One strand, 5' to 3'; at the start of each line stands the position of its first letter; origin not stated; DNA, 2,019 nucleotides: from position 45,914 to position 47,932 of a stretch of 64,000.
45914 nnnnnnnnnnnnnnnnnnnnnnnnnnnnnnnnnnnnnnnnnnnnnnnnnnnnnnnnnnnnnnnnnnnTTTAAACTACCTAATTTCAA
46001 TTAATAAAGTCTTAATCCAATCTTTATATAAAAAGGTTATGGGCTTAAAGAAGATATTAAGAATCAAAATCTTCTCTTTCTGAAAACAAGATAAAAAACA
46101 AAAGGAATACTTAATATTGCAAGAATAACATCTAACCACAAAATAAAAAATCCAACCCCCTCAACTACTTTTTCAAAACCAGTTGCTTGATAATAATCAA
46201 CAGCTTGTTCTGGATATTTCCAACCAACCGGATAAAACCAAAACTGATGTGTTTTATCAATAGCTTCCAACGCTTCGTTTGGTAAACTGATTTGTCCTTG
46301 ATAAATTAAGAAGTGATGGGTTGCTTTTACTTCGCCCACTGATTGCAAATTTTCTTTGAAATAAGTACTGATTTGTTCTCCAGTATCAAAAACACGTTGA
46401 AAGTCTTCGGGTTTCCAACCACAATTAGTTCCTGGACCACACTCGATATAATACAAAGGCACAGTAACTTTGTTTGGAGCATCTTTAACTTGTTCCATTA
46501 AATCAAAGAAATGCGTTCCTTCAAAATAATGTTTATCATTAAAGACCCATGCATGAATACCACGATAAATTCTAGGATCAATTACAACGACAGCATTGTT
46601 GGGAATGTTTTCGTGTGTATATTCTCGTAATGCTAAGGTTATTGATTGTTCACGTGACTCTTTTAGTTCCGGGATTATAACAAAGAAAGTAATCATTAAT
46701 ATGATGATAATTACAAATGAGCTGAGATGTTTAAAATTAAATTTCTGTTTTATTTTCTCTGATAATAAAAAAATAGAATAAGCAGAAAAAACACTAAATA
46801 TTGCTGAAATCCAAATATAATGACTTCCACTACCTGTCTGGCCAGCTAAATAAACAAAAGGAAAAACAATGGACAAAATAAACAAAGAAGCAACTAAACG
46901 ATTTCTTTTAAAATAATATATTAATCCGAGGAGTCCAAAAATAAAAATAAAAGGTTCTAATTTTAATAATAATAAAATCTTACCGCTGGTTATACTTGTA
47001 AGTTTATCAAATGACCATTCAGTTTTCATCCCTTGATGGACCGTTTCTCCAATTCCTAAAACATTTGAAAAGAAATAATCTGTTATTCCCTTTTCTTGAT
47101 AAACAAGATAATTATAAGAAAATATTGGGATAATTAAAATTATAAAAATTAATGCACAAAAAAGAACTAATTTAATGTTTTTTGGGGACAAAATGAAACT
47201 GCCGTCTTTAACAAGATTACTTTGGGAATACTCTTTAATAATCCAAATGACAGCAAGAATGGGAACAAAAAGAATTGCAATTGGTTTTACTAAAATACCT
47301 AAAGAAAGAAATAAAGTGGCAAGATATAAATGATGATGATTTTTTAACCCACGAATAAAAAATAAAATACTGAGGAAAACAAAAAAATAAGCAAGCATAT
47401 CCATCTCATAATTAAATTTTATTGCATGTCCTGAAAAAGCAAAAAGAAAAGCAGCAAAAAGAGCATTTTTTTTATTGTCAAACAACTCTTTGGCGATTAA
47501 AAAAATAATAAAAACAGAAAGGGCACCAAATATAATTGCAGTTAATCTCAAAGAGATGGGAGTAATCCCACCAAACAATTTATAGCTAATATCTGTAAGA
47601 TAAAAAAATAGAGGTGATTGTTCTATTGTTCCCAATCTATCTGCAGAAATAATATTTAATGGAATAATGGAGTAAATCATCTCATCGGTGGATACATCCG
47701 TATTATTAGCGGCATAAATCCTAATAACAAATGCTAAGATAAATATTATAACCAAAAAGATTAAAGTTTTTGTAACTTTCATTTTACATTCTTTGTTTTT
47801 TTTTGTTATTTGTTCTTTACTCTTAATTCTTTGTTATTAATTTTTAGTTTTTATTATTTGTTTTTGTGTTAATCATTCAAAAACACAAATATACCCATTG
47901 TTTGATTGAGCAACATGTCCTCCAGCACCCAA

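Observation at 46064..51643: Three GT-C-type membrane glycosyltransferase candidates in tandem, with a small Cys-rich secreted protein between the first two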

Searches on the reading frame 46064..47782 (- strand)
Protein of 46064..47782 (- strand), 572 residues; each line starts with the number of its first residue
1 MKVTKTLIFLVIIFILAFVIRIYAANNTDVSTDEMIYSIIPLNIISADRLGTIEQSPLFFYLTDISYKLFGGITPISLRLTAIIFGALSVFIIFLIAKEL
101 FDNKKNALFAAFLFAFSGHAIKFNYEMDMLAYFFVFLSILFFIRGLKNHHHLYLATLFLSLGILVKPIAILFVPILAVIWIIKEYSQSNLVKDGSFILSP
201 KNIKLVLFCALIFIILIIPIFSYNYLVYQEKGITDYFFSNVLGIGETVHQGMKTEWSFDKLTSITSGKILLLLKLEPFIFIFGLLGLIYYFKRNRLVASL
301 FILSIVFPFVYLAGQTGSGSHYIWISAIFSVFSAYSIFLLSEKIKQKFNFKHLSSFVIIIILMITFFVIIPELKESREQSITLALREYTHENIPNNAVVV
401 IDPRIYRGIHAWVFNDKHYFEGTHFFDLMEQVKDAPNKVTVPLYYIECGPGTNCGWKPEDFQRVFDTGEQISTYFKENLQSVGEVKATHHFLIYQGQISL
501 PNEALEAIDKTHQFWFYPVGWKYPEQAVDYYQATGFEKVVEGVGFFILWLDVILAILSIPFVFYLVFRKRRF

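Call 4: search_protein_families(library=pfam, proteins=[window:46064-47782:-], max_evalue=0.1)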
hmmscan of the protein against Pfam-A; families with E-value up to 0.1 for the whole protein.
window:46064-47782:- (572 aa): 2 families
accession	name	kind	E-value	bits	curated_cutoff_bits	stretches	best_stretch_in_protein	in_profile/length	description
PF13231.12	PMT_2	-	1.7e-16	61.3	26.1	1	55-192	2-140/160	Dolichyl-phosphate-mannose-protein mannosyltransferase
PF02366.24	PMT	-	2.3e-07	31.1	22.7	1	59-226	66-236/245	Dolichyl-phosphate-mannose-protein mannosyltransferase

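Call 5: search_protein_families(library=ncbifam, proteins=[window:46064-47782:-], max_evalue=0.1)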
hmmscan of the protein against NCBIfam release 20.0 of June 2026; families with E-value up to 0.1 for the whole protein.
window:46064-47782:- (572 aa): 1 family
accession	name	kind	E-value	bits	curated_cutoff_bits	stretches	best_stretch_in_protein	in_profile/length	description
TIGR03663.1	TIGR03663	subfamily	2.4e-13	49.9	126.25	1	9-295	3-287/435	flippase activity-associated protein Agl23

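Call 71: search_solved_structures(query=window:46064-47782:-, max_evalue=0.1)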
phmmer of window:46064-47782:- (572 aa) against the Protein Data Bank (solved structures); distinct sequences matched with E-value up to 0.1: 0.
